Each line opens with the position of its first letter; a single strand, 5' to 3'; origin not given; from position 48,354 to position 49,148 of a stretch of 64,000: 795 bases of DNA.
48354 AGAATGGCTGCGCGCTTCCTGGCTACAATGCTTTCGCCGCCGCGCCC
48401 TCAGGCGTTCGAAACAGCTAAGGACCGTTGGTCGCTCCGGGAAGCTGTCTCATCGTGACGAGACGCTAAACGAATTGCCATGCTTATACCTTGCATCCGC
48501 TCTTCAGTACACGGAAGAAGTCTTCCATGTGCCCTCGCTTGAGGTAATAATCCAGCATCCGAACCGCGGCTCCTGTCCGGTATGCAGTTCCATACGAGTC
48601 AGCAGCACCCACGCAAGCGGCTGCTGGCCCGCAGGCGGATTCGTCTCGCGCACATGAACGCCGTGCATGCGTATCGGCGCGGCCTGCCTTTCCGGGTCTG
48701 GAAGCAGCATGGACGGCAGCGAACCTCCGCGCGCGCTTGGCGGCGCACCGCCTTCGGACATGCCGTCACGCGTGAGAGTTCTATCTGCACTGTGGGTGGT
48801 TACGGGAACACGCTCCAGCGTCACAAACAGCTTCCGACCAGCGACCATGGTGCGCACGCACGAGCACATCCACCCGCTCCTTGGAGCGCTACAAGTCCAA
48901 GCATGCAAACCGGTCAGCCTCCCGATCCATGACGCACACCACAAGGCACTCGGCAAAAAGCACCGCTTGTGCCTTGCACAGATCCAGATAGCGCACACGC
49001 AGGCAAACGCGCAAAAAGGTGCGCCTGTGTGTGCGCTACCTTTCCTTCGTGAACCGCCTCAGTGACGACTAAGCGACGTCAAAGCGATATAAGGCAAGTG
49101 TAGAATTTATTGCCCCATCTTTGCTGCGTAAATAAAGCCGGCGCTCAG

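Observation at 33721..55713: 22-kb tandem triplication encoding three intact, near-identical ~1,830-aa T9SS-sorted proteins of unrecognised family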

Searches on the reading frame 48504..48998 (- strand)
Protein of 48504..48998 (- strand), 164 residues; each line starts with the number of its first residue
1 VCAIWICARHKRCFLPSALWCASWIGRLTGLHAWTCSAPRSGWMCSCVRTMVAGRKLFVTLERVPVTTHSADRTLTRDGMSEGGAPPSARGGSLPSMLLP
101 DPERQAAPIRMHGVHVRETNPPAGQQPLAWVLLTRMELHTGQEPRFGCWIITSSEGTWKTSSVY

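Call 15: search_protein_families(library=pfam, proteins=[window:48504-48998:-], max_evalue=0.01)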
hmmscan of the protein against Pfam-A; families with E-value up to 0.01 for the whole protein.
window:48504-48998:- (164 aa): 0 families
